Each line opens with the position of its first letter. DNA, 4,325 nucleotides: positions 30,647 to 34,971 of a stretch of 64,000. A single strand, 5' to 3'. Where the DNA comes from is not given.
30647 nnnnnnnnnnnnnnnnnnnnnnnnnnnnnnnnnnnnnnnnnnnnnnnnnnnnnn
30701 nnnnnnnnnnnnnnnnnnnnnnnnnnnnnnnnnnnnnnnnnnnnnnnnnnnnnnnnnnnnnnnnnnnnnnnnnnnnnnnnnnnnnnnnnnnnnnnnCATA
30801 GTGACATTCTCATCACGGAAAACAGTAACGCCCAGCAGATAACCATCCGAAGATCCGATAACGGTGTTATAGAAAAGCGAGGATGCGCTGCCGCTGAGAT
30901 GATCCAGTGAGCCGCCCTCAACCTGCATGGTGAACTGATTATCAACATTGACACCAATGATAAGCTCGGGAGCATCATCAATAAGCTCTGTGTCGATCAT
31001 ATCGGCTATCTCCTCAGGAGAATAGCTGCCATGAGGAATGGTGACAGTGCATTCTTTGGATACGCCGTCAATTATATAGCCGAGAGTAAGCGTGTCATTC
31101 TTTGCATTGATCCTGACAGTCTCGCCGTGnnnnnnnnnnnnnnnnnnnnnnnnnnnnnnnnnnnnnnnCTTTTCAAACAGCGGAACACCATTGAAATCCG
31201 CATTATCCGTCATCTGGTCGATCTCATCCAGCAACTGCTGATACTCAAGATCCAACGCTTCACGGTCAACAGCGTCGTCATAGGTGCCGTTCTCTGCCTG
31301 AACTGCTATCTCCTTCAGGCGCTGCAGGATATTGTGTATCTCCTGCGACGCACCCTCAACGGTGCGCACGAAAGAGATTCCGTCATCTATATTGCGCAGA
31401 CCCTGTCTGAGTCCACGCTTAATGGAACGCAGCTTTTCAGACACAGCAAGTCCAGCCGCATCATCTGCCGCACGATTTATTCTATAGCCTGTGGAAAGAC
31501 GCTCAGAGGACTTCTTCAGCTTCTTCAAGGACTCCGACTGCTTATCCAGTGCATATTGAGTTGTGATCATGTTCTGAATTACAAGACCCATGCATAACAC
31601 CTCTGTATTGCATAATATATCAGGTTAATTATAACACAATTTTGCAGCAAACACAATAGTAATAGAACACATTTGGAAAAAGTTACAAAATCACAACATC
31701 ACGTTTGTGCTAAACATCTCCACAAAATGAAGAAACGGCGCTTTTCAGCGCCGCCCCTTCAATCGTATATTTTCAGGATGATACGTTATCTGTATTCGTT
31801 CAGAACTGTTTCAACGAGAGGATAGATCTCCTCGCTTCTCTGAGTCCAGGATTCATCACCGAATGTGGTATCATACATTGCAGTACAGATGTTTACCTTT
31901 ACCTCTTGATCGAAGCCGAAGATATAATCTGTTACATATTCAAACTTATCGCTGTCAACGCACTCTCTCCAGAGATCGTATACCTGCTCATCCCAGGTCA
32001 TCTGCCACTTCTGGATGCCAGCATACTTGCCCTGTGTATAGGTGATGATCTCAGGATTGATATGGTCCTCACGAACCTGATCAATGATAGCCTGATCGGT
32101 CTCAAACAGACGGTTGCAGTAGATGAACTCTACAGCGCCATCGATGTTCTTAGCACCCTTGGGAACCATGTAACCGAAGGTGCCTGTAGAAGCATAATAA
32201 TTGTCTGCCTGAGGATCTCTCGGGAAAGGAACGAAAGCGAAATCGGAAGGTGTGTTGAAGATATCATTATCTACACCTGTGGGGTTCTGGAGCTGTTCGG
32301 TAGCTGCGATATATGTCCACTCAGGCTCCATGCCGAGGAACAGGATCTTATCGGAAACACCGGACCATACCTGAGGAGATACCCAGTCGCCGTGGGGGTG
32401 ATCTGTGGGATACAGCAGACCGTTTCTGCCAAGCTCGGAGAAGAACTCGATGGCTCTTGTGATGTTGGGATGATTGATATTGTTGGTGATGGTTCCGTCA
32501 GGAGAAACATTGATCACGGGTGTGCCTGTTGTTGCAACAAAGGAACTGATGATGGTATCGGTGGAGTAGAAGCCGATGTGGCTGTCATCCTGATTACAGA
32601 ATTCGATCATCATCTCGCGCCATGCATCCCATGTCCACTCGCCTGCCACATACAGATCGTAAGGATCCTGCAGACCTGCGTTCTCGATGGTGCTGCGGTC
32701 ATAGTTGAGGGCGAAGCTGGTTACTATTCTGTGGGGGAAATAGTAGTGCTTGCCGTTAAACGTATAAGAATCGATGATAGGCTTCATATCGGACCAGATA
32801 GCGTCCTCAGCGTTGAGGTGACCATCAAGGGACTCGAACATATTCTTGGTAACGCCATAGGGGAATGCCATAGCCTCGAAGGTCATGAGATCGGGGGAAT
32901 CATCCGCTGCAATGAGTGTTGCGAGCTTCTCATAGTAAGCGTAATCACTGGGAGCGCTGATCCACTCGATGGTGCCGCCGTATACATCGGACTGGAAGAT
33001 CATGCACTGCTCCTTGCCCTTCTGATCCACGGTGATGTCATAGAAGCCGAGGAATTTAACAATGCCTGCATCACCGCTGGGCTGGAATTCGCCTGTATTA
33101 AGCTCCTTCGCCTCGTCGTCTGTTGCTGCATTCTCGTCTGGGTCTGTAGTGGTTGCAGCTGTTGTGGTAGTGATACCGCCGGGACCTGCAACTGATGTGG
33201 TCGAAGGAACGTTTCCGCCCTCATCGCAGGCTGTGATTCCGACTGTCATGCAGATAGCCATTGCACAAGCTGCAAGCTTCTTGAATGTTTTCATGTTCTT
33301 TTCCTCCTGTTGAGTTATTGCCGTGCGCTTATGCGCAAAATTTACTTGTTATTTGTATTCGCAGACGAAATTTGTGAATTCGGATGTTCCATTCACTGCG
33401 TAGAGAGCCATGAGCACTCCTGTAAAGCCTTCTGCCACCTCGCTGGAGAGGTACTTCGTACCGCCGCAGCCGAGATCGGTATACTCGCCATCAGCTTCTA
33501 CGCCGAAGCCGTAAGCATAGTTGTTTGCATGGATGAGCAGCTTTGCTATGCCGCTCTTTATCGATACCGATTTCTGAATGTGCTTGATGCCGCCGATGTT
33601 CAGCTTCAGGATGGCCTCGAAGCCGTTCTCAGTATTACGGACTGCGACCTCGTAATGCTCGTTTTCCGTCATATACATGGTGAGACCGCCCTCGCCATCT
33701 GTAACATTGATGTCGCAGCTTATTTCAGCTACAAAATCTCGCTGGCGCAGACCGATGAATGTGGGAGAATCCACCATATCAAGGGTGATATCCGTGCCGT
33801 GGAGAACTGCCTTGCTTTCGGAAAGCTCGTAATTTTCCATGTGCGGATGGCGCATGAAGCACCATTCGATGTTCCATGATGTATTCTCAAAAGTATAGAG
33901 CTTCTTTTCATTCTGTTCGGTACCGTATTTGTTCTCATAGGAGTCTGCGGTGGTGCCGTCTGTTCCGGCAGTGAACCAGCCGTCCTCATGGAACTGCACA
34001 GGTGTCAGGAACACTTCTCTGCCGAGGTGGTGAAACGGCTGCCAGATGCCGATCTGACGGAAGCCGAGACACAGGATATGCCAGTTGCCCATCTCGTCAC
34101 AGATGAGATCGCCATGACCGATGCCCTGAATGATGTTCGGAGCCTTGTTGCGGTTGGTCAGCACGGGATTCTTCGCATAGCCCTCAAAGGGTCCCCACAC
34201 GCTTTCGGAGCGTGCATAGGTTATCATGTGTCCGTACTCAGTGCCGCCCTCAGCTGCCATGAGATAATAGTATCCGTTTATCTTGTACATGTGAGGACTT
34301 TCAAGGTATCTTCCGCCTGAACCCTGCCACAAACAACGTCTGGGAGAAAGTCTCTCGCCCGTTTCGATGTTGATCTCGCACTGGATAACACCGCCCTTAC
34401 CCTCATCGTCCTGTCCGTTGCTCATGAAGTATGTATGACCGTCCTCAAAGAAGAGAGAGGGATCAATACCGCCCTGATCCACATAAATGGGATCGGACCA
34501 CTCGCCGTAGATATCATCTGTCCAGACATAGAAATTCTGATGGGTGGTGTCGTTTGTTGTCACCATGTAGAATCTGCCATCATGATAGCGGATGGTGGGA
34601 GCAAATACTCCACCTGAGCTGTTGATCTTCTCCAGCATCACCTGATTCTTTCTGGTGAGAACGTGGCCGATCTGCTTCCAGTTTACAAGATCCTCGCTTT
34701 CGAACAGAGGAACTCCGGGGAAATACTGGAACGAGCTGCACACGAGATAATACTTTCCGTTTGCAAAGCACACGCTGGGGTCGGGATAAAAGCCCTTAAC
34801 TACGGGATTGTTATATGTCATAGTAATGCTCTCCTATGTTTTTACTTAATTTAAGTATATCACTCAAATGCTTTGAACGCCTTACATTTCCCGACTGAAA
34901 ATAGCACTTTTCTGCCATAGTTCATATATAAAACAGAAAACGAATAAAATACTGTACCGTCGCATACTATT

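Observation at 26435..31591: Giant 1718-aa flagellin built from about 11 tandem surface domains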

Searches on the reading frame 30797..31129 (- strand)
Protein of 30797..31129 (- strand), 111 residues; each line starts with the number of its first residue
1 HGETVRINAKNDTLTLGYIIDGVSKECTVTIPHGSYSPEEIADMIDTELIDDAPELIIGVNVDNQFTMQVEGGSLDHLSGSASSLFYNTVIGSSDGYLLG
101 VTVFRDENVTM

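Call 35: search_protein_families(library=pfam, alignment_id=A3, max_evalue=10)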
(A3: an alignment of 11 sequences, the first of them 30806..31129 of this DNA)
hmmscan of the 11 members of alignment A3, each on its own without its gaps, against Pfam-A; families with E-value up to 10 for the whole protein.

A. member 1, window:30806-31129:- (108 aa): 1 family
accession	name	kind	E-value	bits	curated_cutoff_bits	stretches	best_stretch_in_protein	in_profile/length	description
PF09846.14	OapB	-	0.0079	16.6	27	1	16-95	10-87/104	Origin-associated protein OapB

B. families by the number of members that match (of 11 scanned): 9 families
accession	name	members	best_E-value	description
PF05588.17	Botulinum_HA-17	1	0.0059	Clostridium botulinum HA-17 domain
PF09846.14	OapB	1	0.0079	Origin-associated protein OapB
PF19254.5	DUF5901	1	0.011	Family of unknown function (DUF5901)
PF24591.1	Phage_YunG-like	1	0.014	Phage YunG-like protein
PF07196.18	Flagellin_IN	1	0.059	Flagellin hook IN motif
PF17957.7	Big_7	1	0.06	Bacterial Ig domain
PF19404.4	DUF5977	1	0.073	Family of unknown function (DUF5977)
PF14041.11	Lipoprotein_21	1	0.12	LppP/LprE lipoprotein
PF06898.16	YqfD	1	0.29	Putative stage IV sporulation protein YqfD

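Call 36: search_solved_structures(query=A3, max_evalue=10, show_alignments=3)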
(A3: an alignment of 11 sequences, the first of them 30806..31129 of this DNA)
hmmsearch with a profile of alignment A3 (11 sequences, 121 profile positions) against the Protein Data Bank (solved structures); distinct sequences matched with E-value up to 10: 9.
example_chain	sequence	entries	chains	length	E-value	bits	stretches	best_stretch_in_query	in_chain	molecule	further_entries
5fhy_A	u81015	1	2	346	0.04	17.3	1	21-82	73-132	B-type flagellar hook-associated protein 2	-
1prr_A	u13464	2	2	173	0.22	15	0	20-43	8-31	DEVELOPMENT-SPECIFIC PROTEIN S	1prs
3of1_A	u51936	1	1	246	0.23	14.8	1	34-115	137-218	cAMP-dependent protein kinase regulatory subunit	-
2zaa_A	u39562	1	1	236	0.26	14.7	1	41-113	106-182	Alginate lyase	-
8h2i_bG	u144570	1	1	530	1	12.8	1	6-96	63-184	P1v1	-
2otj_I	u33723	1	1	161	1.2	12.5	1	39-71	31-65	50S ribosomal protein L11P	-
1s72_I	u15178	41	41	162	1.3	12.5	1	39-71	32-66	50S ribosomal protein L11P | 50S ribosomal protein L11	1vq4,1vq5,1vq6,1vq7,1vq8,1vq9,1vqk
9mt4_Q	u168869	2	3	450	5.3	10.5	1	37-105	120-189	Structural protein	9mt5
8zj6_A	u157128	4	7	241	8.3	9.8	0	34-84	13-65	Molybdate ABC transporter substrate-binding protein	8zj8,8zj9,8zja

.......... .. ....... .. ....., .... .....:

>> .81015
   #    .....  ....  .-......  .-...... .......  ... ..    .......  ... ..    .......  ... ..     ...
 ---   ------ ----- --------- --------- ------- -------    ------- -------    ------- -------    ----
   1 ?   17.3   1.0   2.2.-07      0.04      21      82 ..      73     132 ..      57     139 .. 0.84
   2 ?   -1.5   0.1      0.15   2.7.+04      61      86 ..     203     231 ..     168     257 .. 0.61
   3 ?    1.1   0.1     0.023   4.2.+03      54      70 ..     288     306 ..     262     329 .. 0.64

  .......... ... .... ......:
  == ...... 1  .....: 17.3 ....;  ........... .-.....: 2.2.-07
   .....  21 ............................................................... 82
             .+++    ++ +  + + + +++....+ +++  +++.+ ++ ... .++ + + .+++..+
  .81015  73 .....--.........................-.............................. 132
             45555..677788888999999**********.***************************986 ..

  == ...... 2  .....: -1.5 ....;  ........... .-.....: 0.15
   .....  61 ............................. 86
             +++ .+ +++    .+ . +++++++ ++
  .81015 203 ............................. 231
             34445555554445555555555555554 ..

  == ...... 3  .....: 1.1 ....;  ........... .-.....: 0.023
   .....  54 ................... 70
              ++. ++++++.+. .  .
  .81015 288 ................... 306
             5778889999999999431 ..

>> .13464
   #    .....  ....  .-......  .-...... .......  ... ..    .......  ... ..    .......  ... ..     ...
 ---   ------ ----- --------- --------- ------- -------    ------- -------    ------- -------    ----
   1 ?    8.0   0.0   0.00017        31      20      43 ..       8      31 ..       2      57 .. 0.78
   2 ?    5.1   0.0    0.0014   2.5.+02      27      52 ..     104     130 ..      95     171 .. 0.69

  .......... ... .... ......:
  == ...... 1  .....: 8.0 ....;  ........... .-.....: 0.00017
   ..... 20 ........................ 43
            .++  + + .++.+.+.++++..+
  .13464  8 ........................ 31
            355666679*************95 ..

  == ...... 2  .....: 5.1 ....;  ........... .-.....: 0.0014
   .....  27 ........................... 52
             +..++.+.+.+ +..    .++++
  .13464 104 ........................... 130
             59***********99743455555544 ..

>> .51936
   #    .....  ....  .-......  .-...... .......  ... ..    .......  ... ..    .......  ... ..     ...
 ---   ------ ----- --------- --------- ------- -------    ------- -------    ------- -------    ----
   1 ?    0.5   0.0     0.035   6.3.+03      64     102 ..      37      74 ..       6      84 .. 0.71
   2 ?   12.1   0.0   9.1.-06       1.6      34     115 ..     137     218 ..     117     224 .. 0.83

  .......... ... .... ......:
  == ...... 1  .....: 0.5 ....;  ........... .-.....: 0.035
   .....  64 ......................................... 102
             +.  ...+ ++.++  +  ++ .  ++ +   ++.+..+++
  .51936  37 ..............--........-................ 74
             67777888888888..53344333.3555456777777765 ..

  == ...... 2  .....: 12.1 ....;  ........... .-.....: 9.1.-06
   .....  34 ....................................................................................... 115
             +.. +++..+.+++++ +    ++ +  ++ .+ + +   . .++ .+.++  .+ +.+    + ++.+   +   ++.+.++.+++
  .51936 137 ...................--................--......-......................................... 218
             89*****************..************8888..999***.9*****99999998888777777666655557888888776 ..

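Call 69: search_protein_representatives(alignment_id=A3)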
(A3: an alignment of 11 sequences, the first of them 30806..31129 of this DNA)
Query: 11 sequences, 121 profile positions. Proteins with E-value up to 0.001 (for the whole library): 723; up to 1e-10: 259; up to 1e-30: 120. The best 150 are listed.
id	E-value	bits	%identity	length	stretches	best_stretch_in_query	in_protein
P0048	8.4e-129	439.2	-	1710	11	2-104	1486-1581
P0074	4.1e-112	385.3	-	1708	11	4-121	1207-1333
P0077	4.3e-94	327.2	-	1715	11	3-119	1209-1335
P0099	6.2e-89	310.5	-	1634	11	6-95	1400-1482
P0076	2.7e-85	298.7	-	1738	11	12-119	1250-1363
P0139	6.2e-85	297.6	-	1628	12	5-103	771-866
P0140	7.5e-84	294.1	-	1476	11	10-102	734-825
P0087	5.3e-82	288.1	-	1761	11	3-106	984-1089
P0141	1.2e-81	287.0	-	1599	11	3-77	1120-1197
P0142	8.3e-81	284.3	-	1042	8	1-119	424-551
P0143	8.4e-81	284.2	-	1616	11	5-116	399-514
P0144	4.4e-80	281.9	-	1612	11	2-104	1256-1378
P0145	1.5e-78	276.9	-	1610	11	4-91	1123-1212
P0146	1.6e-78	276.9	-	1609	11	2-104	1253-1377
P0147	2.7e-78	276.1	-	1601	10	4-103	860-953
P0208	5.2e-42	159.0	-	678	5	9-104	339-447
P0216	5.1e-39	149.4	-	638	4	5-119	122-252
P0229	2.5e-34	134.2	-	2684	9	6-113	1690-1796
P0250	4.4e-26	107.6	-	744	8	12-69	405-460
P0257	3.9e-23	98.1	-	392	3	6-112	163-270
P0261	3.4e-21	91.9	-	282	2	3-112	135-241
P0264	9.1e-21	90.4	-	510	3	6-101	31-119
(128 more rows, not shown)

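Call 71: search_solved_structures(query=A4, max_evalue=1, show_alignments=2)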
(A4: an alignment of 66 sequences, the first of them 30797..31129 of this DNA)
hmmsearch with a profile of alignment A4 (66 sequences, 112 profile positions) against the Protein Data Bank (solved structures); distinct sequences matched with E-value up to 1: 25.
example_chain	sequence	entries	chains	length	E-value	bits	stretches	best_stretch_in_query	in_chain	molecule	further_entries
9m6h_A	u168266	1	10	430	0.0047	20.4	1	14-80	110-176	Flagellar hook-associated protein 2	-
9u4r_AC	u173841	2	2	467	0.0049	20.4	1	14-80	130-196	Flagellar hook-associated protein 2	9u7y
9gnz_R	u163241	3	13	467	0.0055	20.2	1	14-80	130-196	Flagellar hook-associated protein 2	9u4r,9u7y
9m6i_A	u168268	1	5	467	0.01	19.3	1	14-80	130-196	Flagellar hook-associated protein 2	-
5h5t_A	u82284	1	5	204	0.013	19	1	14-84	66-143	Flagellar hook-associated protein 2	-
8h2i_bG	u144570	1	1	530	0.017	18.6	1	4-83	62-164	P1v1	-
6qi5_M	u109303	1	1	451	0.028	17.9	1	26-70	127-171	Penton protein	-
9atl_A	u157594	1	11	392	0.046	17.2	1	27-84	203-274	Flagellin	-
9pxj_A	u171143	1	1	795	0.13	15.8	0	30-98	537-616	BamA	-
9pxg_A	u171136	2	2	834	0.15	15.6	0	30-98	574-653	Outer membrane protein assembly factor BamA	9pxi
8f3e_A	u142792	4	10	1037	0.15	15.6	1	13-83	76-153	Efflux pump membrane transporter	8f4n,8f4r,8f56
1prr_A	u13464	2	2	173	0.19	15.2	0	27-42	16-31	DEVELOPMENT-SPECIFIC PROTEIN S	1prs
8rbs_K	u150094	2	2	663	0.2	15.2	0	23-80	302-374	Penton protein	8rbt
9m68_A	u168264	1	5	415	0.22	15.1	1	14-84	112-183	Flagellar hook-associated protein 2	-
6rw9_A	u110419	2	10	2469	0.25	14.9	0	12-38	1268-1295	Insecticidal toxin protein TcdA4 | Insecticidal toxin protein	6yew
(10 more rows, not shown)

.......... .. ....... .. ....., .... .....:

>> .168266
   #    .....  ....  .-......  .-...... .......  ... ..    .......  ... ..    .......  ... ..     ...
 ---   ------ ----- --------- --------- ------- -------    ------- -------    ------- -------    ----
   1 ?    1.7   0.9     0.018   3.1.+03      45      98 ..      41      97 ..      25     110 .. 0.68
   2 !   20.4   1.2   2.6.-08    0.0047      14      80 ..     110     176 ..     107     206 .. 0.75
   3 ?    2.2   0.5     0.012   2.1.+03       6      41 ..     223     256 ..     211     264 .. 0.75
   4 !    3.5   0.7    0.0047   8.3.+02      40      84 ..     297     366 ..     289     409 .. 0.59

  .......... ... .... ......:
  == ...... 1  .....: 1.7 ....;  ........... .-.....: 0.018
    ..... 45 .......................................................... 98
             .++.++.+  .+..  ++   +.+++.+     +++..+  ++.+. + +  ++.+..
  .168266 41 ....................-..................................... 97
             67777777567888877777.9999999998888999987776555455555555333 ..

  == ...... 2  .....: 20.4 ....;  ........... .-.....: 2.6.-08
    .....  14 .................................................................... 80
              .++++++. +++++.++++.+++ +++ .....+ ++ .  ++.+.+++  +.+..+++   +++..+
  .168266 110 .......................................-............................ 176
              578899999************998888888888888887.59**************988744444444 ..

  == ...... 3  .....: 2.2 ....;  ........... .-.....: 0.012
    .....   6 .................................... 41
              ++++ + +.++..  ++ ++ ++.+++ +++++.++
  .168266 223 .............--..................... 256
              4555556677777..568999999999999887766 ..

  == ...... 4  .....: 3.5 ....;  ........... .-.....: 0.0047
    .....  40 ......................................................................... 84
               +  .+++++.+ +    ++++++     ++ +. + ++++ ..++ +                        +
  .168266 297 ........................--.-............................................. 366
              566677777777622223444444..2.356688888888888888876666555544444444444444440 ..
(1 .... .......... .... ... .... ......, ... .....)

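Call 72: search_protein_families(library=pfam, proteins=[P0229, P0139, P0142, P0208, P0216, P0250, P0257, P0261, P0264], max_evalue=0.001)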
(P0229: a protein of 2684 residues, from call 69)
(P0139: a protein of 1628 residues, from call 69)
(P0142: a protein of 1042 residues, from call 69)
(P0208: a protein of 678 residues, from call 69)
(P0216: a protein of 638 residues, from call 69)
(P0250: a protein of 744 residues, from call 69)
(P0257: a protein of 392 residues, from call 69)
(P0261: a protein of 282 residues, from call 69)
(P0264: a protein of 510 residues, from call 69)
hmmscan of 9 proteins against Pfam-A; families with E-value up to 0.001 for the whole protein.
P0229 (2684 aa): 0 families

P0139 (1628 aa): 3 families
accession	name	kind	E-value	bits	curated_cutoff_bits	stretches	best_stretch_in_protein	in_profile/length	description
PF00669.25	Flagellin_N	-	4.4e-38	130.9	26.6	1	3-138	1-136/139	Bacterial flagellin N-terminal helical region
PF00700.27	Flagellin_C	-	6.9e-17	62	23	1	1543-1627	2-86/86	Bacterial flagellin C-terminal helical region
PF07196.18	Flagellin_IN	-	6.9e-05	23.4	22.7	0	280-322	2-42/55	Flagellin hook IN motif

P0142 (1042 aa): 0 families

P0208 (678 aa): 2 families
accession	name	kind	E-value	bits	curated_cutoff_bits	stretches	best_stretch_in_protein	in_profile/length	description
PF00700.27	Flagellin_C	-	1.7e-16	60.8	23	1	591-675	2-86/86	Bacterial flagellin C-terminal helical region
PF12010.13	DUF3502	-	0.00045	21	24.4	0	367-392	35-60/69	Domain of unknown function (DUF3502)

P0216 (638 aa): 1 family
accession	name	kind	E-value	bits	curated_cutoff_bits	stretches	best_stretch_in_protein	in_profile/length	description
PF00700.27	Flagellin_C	-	1.2e-12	48.4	23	1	549-632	1-84/86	Bacterial flagellin C-terminal helical region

P0250 (744 aa): 4 families
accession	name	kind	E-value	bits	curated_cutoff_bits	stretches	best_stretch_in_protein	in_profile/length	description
PF03633.20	Glyco_hydro_65C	-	4.7e-11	42.7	22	0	226-264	20-58/62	Glycosyl hydrolase family 65, C-terminal domain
PF02120.21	Flg_hook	-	1.6e-07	31.5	29.8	0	321-370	31-79/85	Flagellar hook-length control protein FliK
PF23223.1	zf-C2H2_ZNF462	-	1.4e-05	25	27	0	689-699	14-24/31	Zinc finger protein 462, C2H2 zinc finger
PF13944.12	Calycin_like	-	0.00034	21.3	30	0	180-261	26-108/124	Calycin-like beta-barrel domain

P0257 (392 aa): 0 families

P0261 (282 aa): 0 families

P0264 (510 aa): 1 family
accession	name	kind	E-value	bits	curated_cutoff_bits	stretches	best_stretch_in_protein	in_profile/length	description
PF00700.27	Flagellin_C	-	4.7e-21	75.3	23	1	418-500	2-84/86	Bacterial flagellin C-terminal helical region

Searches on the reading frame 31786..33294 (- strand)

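Call 8: search_protein_families(library=pfam, proteins=[window:31786-33294:-], max_evalue=0.001)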
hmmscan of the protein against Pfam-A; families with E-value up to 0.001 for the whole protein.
window:31786-33294:- (502 aa): 2 families
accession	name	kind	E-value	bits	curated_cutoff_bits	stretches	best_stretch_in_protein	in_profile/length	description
PF13416.11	SBP_bac_8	-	7.8e-16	59.1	27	1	100-393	6-242/279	Bacterial extracellular solute-binding protein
PF01547.30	SBP_bac_1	-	2.1e-11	44.8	26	1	95-227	16-136/307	Bacterial extracellular solute-binding protein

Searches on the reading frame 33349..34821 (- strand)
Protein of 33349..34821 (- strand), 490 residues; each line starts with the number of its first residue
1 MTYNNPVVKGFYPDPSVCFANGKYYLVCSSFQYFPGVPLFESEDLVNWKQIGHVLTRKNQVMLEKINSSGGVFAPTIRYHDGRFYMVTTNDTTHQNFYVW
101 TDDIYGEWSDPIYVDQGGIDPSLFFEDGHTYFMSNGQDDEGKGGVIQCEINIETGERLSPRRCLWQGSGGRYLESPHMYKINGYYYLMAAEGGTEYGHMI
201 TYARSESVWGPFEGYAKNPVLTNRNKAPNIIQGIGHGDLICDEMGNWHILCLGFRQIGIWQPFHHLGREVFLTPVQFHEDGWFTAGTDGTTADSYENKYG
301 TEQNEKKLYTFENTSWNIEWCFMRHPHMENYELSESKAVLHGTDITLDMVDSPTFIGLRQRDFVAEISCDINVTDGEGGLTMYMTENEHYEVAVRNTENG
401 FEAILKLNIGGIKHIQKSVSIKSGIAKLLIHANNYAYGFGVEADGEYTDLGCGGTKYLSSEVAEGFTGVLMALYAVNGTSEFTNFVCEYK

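Call 8: search_protein_families(library=pfam, proteins=[window:33349-34821:-], max_evalue=0.001)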
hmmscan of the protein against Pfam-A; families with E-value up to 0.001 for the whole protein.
window:33349-34821:- (490 aa): 2 families
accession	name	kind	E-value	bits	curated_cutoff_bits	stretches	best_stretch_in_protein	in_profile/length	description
PF04616.20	Glyco_hydro_43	-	8.8e-83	278.4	32.2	1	3-283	1-288/288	Glycosyl hydrolases family 43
PF17851.8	GH43_C2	-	9.2e-21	74.9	22.7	1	310-479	3-188/203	Beta xylosidase C-terminal Concanavalin A-like domain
